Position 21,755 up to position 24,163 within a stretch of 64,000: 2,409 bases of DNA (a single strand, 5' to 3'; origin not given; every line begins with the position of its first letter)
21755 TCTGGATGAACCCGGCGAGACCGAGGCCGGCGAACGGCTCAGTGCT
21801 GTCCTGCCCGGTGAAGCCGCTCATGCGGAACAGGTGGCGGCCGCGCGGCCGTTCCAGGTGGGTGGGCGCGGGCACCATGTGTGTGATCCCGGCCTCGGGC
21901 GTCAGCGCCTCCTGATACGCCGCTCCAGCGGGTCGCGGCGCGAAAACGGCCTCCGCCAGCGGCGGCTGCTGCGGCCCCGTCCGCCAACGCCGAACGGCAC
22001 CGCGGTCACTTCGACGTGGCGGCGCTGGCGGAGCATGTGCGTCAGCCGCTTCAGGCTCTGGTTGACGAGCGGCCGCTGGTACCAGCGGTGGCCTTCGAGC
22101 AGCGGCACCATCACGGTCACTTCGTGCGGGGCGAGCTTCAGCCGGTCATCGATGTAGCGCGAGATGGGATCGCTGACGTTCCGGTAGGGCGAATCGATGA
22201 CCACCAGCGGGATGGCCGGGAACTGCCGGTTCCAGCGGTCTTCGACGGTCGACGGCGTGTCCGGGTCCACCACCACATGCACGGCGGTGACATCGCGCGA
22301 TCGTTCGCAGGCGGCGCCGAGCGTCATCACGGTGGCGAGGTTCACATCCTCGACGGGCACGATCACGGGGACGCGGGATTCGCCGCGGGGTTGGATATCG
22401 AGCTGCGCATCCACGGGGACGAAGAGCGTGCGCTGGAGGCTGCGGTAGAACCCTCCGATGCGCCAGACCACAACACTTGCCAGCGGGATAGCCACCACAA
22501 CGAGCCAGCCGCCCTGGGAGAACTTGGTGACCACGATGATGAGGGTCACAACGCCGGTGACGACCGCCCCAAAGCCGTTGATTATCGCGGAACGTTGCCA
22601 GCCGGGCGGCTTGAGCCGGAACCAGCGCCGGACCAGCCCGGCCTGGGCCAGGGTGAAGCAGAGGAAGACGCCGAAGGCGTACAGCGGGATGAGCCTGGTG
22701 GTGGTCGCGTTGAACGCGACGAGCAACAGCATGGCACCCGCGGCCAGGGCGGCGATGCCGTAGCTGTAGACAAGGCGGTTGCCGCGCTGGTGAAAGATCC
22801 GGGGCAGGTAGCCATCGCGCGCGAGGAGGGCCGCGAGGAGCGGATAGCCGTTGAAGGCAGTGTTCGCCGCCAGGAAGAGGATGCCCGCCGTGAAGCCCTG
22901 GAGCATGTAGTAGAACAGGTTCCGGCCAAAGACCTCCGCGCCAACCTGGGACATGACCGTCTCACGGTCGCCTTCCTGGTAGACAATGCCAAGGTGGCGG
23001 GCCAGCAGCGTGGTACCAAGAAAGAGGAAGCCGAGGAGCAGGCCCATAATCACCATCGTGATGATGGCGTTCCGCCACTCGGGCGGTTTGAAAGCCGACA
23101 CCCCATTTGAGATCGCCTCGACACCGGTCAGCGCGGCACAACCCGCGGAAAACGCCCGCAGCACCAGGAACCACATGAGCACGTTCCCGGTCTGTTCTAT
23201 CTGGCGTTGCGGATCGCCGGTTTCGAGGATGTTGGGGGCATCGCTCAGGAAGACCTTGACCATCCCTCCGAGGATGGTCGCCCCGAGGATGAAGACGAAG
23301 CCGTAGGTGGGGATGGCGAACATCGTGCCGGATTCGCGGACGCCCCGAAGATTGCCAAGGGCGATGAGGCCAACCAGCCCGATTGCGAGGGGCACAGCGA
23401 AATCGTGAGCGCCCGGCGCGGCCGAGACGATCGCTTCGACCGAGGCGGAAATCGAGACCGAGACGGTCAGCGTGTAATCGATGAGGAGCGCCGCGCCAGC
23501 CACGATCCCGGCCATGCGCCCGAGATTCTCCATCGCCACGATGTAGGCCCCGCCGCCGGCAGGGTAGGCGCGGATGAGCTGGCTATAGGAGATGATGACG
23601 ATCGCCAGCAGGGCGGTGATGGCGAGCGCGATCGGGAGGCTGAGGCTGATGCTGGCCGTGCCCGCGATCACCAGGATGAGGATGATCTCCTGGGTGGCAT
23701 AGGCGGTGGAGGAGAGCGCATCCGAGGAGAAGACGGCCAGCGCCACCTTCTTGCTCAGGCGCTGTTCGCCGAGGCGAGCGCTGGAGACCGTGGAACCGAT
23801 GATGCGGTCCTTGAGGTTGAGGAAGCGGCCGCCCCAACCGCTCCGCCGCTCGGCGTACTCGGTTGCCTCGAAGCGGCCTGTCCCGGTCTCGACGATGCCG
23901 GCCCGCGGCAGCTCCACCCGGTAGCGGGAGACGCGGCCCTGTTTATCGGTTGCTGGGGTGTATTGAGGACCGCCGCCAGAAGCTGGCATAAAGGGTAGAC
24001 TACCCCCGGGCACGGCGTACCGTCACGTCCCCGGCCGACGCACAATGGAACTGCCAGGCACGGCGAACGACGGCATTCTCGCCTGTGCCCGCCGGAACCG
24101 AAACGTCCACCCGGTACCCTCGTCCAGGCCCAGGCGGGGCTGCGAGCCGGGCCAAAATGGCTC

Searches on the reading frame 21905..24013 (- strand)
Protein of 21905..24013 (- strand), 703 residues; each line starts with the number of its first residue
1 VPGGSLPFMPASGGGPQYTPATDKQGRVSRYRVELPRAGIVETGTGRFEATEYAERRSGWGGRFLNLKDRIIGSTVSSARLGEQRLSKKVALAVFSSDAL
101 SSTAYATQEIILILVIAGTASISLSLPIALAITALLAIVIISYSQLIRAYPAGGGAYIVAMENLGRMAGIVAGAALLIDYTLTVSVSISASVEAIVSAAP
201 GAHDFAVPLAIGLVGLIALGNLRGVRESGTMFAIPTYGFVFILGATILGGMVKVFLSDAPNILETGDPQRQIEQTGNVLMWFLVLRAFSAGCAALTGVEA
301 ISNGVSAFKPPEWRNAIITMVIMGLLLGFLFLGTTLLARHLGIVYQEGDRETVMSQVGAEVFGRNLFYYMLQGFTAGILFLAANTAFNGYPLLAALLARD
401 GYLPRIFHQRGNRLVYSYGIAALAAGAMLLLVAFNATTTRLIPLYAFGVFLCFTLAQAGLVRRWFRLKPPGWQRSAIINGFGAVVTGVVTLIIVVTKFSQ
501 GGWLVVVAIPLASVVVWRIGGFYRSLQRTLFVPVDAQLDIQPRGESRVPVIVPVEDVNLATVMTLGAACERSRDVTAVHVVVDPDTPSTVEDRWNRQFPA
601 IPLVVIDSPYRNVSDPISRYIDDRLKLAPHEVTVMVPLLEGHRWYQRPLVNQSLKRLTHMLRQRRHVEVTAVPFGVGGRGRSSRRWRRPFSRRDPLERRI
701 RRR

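Call 50: search_protein_families(library=pfam, proteins=[window:21905-24013:-], max_evalue=0.00001)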
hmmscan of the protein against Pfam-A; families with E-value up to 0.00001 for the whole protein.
window:21905-24013:- (703 aa): 1 family
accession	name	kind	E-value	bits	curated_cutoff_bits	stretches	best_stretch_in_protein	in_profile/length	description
PF13520.12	AA_permease_2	-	9e-28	97.8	27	1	100-503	4-415/427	Amino acid permease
